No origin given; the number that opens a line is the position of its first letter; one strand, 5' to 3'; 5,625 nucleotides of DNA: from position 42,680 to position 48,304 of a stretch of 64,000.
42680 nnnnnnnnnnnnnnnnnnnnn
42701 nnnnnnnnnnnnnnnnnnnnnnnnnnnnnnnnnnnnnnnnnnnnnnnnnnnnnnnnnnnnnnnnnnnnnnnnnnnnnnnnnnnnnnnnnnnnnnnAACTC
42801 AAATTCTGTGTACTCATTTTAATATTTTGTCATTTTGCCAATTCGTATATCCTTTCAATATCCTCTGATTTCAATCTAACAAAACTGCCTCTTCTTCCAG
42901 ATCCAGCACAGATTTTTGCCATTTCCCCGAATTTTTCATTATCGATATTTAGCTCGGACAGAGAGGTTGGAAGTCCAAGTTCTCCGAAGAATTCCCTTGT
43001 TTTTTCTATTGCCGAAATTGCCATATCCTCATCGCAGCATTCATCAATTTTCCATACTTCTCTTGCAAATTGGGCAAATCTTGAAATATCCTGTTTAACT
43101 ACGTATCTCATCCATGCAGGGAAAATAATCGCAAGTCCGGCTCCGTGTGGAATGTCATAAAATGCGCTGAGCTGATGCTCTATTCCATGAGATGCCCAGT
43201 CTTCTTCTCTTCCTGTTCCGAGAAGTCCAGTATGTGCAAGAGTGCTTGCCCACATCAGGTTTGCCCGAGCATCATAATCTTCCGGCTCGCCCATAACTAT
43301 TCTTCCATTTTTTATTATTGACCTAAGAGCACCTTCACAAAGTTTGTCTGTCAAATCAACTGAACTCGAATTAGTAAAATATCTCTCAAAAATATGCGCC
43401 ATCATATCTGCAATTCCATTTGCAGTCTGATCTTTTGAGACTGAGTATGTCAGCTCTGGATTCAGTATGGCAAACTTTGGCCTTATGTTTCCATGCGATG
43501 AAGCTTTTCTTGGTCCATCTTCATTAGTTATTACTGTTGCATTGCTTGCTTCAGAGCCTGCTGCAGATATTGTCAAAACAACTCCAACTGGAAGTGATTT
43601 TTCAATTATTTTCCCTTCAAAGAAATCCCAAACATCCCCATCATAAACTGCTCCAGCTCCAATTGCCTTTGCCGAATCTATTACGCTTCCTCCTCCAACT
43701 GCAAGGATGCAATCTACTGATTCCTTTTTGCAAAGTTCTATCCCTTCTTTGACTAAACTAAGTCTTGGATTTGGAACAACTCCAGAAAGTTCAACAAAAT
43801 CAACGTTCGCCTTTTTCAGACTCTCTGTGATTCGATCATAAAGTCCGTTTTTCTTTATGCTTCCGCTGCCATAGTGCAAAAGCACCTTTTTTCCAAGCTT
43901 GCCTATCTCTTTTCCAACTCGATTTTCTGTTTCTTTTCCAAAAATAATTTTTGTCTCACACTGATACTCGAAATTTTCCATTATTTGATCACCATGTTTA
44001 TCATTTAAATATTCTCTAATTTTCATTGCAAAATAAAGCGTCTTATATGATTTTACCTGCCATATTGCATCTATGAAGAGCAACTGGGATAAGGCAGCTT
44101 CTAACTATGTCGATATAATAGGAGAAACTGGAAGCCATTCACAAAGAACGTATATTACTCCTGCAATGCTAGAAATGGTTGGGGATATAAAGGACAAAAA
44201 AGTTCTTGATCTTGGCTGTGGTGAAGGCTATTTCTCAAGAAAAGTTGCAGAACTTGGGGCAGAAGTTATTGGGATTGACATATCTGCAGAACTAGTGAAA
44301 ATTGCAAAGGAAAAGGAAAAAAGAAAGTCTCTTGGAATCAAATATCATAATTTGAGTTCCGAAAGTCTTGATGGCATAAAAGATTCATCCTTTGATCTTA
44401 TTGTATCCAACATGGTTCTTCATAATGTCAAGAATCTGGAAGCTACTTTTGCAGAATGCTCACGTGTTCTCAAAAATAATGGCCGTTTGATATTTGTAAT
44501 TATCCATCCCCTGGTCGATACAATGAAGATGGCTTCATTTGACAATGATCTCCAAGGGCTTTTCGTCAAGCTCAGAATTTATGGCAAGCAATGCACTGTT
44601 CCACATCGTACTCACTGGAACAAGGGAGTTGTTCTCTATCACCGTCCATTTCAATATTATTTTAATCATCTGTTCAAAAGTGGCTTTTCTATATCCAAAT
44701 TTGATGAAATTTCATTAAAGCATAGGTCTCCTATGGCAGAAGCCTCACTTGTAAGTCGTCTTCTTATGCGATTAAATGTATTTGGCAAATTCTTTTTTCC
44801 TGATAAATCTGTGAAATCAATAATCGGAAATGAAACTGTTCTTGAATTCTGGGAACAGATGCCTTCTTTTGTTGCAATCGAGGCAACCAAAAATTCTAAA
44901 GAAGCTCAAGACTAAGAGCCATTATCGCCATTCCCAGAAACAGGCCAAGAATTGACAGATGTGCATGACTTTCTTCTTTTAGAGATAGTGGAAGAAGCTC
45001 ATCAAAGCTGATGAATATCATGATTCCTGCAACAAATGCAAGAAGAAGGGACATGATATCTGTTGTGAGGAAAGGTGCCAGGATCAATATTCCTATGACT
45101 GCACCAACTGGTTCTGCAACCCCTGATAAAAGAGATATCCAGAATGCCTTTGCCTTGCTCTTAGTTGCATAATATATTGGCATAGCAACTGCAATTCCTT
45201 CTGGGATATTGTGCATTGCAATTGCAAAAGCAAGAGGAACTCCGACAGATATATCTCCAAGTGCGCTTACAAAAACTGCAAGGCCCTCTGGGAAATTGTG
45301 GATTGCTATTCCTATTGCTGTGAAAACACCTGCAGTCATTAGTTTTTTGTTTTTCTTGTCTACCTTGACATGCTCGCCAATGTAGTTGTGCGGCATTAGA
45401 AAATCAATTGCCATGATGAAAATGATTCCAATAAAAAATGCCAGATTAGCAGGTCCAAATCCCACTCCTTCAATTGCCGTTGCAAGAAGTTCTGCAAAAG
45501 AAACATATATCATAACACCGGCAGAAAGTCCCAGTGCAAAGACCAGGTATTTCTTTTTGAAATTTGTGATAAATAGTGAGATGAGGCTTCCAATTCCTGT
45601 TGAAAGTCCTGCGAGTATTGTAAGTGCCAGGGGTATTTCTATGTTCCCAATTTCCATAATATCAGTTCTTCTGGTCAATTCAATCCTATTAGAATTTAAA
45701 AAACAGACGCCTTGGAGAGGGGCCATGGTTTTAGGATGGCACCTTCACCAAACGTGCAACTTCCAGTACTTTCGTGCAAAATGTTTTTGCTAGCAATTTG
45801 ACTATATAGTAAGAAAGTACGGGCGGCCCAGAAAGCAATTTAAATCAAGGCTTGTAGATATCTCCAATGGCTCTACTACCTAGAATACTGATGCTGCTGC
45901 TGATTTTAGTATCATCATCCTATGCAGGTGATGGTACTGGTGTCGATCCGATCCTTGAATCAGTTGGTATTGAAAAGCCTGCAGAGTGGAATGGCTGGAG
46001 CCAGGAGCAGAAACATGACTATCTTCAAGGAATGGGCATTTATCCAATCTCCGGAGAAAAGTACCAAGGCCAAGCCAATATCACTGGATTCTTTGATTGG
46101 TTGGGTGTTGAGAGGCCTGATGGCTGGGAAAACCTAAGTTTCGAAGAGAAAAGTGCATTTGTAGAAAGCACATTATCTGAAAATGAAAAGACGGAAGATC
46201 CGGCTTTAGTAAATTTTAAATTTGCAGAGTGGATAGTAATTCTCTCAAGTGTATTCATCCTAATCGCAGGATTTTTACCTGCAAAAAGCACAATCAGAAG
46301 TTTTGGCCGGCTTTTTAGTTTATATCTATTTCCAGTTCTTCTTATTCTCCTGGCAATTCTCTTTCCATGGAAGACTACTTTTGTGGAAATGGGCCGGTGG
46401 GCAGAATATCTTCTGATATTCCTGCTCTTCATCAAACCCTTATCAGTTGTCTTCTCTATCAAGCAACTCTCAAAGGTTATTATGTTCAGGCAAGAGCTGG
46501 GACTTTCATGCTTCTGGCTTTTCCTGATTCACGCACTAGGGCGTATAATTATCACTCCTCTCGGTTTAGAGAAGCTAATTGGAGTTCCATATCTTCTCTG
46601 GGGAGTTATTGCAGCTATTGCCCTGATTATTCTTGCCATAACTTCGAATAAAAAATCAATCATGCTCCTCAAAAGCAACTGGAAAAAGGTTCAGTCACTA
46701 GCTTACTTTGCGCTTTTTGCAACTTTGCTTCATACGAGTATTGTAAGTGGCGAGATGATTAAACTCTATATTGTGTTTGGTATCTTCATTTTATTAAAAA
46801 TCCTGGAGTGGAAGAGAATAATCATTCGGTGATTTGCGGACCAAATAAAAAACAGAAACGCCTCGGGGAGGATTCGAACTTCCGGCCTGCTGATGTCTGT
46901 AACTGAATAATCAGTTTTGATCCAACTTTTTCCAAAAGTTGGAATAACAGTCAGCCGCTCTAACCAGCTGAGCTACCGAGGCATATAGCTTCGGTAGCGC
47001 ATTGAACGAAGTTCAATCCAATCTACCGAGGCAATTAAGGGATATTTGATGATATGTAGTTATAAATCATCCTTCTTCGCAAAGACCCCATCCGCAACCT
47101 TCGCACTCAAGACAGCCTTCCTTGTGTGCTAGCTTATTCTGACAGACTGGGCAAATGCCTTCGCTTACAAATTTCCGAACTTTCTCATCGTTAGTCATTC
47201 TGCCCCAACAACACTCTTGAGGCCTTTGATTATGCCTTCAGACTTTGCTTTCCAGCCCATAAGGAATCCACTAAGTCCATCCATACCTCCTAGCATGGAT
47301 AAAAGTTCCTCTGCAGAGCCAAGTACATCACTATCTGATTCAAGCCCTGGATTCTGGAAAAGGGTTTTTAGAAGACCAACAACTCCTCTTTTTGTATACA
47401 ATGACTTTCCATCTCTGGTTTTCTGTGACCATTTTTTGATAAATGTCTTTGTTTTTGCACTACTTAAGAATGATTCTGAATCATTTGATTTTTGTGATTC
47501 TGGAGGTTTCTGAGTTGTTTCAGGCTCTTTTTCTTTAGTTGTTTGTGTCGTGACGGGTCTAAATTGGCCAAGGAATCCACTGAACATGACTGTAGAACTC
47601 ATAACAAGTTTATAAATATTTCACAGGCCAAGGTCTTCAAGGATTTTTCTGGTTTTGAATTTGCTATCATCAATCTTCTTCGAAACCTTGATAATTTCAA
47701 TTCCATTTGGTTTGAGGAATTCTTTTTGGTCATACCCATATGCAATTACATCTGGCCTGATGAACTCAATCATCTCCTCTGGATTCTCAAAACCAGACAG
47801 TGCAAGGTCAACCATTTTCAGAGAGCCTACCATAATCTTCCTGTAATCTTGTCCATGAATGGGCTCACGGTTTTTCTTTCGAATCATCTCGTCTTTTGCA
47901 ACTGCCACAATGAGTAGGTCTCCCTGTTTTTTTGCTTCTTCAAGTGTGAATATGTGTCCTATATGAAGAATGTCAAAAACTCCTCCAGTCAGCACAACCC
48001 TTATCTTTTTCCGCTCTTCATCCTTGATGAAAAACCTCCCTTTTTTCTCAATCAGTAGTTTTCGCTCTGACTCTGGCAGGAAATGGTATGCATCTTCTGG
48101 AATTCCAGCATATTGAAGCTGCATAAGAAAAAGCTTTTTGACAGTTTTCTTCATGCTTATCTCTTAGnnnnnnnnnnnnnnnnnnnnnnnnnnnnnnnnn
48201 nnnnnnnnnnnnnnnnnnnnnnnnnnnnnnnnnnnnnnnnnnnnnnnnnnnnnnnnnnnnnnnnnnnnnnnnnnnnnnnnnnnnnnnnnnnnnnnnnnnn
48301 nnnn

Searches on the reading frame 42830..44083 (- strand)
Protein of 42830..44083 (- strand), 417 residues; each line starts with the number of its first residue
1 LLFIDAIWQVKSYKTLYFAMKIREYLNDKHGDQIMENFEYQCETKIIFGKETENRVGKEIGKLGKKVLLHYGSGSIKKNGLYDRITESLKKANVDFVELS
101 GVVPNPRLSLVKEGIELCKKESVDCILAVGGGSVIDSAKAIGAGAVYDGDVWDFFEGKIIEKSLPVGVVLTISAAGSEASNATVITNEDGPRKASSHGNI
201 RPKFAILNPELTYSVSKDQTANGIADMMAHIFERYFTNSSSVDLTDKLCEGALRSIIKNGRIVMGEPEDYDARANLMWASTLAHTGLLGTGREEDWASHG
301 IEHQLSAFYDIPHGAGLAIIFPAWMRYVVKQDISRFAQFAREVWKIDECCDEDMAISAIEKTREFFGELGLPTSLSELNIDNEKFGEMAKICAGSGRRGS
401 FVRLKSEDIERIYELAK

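Call 80: search_protein_families(library=pfam, proteins=[window:42830-44083:-])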
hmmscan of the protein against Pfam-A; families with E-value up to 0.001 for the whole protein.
window:42830-44083:- (417 aa): 3 families
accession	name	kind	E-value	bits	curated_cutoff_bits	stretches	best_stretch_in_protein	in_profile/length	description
PF00465.25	Fe-ADH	-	1.3e-45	155.4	31.3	1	44-209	2-168/168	Iron-containing alcohol dehydrogenase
PF25137.1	ADH_Fe_C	-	1.8e-38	132.6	27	1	220-414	1-191/194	Fe-containing alcohol dehydrogenase family, C-terminal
PF13685.12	Fe-ADH_2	-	8.2e-08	32.8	28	1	55-143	9-95/149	Iron-containing alcohol dehydrogenase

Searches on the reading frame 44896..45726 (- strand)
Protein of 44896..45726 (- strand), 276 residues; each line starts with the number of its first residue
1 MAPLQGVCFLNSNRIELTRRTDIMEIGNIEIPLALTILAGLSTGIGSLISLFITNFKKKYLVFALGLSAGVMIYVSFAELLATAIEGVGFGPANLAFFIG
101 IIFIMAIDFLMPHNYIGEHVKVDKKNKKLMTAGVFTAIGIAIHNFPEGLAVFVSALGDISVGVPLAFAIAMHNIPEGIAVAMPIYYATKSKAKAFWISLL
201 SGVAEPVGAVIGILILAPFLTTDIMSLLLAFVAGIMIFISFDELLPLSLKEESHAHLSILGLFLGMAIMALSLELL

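Call 16: search_protein_families(library=pfam, proteins=[window:44896-45726:-])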
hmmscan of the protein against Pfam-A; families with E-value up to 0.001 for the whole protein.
window:44896-45726:- (276 aa): 1 family
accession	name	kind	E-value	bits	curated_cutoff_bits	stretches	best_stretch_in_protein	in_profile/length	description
PF02535.28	Zip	-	6.7e-33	114.7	35.1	2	122-271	167-321/323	ZIP Zinc transporter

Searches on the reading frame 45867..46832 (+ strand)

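Call 16: search_protein_families(library=pfam, proteins=[window:45867-46832:+])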
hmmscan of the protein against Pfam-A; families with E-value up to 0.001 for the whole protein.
window:45867-46832:+ (321 aa): 1 family
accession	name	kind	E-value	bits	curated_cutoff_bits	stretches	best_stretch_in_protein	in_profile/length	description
PF01794.25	Ferric_reduct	-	6.7e-09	36.3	28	1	176-286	2-120/121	Ferric reductase like transmembrane component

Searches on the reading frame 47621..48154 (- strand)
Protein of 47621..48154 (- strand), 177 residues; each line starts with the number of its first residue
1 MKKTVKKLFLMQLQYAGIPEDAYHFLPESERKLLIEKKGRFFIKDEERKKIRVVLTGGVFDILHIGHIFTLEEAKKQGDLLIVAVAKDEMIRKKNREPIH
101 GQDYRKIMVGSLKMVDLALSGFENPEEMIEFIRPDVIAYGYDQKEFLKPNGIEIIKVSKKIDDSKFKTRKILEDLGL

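Call 16: search_protein_families(library=pfam, proteins=[window:47621-48154:-])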
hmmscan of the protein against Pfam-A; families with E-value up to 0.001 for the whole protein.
window:47621-48154:- (177 aa): 1 family
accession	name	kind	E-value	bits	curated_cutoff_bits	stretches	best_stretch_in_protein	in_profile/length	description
PF01467.32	CTP_transf_like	-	2.3e-14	54.2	21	1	55-165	1-111/133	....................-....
